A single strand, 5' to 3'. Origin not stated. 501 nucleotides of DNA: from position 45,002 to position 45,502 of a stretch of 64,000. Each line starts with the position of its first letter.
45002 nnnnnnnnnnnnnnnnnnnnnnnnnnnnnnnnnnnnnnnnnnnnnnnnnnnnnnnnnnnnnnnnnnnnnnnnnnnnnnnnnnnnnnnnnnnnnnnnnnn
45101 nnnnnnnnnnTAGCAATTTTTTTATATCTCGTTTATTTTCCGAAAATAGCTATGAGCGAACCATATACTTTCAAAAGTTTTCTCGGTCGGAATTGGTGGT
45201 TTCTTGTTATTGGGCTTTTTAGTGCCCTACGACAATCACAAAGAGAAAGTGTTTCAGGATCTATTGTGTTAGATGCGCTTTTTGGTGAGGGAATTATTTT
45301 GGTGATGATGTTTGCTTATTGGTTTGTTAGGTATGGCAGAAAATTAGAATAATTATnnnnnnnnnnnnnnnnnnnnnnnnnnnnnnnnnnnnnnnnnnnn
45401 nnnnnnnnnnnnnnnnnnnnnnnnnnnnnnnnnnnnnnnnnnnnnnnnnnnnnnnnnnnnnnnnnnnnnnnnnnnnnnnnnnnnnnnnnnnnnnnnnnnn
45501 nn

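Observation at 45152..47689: Four-gene cluster of unknowns (two-TM mini-protein, 220-aa, zinc-ribbon 4-TM protein, 266-aa) with minimal intergenic gaps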

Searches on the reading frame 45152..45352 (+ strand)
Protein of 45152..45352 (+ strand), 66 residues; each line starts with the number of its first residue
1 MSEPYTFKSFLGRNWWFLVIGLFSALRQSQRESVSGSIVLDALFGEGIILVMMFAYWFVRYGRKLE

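Call 4: search_protein_families(library=pfam, proteins=[window:45152-45352:+], max_evalue=0.1)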
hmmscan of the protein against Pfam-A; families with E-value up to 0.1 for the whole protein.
window:45152-45352:+ (66 aa): 1 family
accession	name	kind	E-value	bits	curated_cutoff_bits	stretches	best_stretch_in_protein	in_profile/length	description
PF19477.4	DUF6014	-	0.043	14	25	1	2-38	62-98/174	Family of unknown function (DUF6014)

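Call 5: search_protein_families(library=padloc, proteins=[window:45152-45352:+], max_evalue=0.1)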
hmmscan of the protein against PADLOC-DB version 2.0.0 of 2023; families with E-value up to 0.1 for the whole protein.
window:45152-45352:+ (66 aa): 0 families

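Call 6: search_protein_families(library=phrogs, proteins=[window:45152-45352:+], max_evalue=0.1)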
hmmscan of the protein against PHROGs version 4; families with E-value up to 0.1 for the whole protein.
window:45152-45352:+ (66 aa): 0 families

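Call 7: search_protein_families(library=ncbifam, proteins=[window:45152-45352:+], max_evalue=0.1)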
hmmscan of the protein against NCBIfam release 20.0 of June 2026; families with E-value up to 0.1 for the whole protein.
window:45152-45352:+ (66 aa): 0 families

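Call 31: list_cluster_members(proteins=[window:45152-45352:+, window:45357-46019:+, window:46136-46858:+, window:46889-47689:+, window:44469-45110:+, window:47823-48308:+, window:48315-48755:+, window:51278-53845:+])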
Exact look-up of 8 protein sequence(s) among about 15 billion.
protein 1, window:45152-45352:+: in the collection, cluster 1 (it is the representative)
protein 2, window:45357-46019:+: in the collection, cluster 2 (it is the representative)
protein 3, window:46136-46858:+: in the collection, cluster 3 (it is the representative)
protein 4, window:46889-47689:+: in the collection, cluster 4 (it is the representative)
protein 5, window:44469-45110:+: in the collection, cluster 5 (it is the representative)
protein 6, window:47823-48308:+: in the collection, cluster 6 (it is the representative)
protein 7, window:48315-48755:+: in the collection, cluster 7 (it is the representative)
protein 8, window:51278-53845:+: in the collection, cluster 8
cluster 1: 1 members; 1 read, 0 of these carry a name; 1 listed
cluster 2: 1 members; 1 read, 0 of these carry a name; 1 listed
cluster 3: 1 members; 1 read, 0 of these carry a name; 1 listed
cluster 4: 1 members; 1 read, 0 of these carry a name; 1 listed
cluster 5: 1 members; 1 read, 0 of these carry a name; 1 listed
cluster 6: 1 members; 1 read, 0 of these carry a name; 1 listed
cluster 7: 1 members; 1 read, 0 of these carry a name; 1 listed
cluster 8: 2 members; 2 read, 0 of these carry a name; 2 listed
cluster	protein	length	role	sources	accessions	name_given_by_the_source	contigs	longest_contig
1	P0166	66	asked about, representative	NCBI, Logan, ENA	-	-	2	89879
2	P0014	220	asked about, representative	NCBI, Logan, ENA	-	-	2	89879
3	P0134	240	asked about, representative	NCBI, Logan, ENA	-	-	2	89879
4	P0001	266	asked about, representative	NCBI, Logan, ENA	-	-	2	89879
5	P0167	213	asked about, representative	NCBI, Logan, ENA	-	-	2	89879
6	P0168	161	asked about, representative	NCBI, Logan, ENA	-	-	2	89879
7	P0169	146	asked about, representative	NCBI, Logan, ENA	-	-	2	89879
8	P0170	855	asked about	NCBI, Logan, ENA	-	-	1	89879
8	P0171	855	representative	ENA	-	-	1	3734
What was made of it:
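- Tried and rejected: Cluster look-up for organism names gave none (call 31), so the host taxon stays undetermined.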

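Call 34: find_related_loci(query=window:45152-45352:+, collection=metagenome_contigs, flank=6000)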
Query window:45152-45352:+ (66 aa) in metagenome_contigs; peptide patterns used: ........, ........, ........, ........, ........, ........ (x = any residue, [..] = any of these).
600 stretches matched a pattern (row limit reached: there are more); 13 encode a relative of the query (tblastn E <= 1e-3); 13 distinct loci.
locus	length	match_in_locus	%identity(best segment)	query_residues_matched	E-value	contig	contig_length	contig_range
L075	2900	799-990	66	1-64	5e-26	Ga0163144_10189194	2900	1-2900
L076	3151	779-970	67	1-64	5e-26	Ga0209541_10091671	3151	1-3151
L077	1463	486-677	66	1-64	2e-25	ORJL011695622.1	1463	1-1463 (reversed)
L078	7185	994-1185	64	1-64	5e-25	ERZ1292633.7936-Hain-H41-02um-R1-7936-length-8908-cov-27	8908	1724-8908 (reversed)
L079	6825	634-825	64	1-64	5e-25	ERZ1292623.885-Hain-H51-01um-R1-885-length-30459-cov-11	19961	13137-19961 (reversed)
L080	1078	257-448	63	1-64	6e-25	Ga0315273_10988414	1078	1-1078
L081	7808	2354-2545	64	1-64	2e-24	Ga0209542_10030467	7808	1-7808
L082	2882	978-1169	64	1-64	3e-24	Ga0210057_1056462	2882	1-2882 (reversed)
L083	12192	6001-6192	61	1-64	3e-23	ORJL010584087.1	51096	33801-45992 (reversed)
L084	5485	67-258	61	1-64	3e-23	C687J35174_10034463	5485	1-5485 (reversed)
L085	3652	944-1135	61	1-64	3e-23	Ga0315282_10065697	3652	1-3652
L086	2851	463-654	61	1-64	4e-23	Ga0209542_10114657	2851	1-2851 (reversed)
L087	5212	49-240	61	1-64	9e-23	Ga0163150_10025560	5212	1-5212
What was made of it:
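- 45152..45352 (+): g1: conserved 66-aa hydrophobic mini-protein, the constant 'anchor' of XRE-g1-cargo arrays. 13 metagenome relatives (call 34).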

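Call 72: find_related_loci(query=window:45152-45352:+, collection=viral_contigs, flank=8000)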
Query window:45152-45352:+ (66 aa) in viral_contigs; peptide patterns used: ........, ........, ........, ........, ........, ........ (x = any residue, [..] = any of these).
51 stretches matched a pattern, but none encodes a relative of the query by tblastn (E <= 1e-3).

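Call 98: search_protein_families(library=pfam, proteins=[L076:984-1598:+, L076:1600-2220:+, L076:2249-2956:+, L081:2559-3098:+, L081:3046-3492:+, L081:3495-4472:+, L081:4678-5277:+, L083:6211-6726:+, L083:7349-7795:+, L083:7813-8721:+], max_evalue=0.01)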
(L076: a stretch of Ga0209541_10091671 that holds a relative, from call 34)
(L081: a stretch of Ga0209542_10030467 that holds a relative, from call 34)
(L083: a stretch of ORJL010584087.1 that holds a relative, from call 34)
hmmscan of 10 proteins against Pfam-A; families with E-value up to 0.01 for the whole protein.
L076:984-1598:+ (204 aa): 0 families

L076:1600-2220:+ (206 aa): 0 families

L076:2249-2956:+ (235 aa): 0 families

L081:2559-3098:+ (179 aa): 0 families

L081:3046-3492:+ (148 aa): 0 families

L081:3495-4472:+ (325 aa): 0 families

L081:4678-5277:+ (199 aa): 0 families

L083:6211-6726:+ (171 aa): 0 families

L083:7349-7795:+ (148 aa): 0 families

L083:7813-8721:+ (302 aa): 0 families

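Call 99: search_protein_families(library=padloc, proteins=[L076:984-1598:+, L076:1600-2220:+, L076:2249-2956:+, L081:2559-3098:+, L081:3046-3492:+, L081:3495-4472:+, L081:4678-5277:+, L083:6211-6726:+, L083:7349-7795:+, L083:7813-8721:+], max_evalue=0.01)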
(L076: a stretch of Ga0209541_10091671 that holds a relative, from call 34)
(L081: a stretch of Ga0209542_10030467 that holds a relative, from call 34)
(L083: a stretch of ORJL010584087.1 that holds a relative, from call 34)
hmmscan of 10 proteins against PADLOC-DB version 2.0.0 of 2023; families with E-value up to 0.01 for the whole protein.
L076:984-1598:+ (204 aa): 0 families

L076:1600-2220:+ (206 aa): 0 families

L076:2249-2956:+ (235 aa): 0 families

L081:2559-3098:+ (179 aa): 0 families

L081:3046-3492:+ (148 aa): 0 families

L081:3495-4472:+ (325 aa): 0 families

L081:4678-5277:+ (199 aa): 0 families

L083:6211-6726:+ (171 aa): 0 families

L083:7349-7795:+ (148 aa): 0 families

L083:7813-8721:+ (302 aa): 2 families
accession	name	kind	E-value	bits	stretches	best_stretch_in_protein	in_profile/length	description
PDLC04110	PD-T7-5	-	2.4e-20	70.9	1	58-249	43-234/346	-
PDLC04073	PD-T7-1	-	2.3e-19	67.4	1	58-256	151-348/452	-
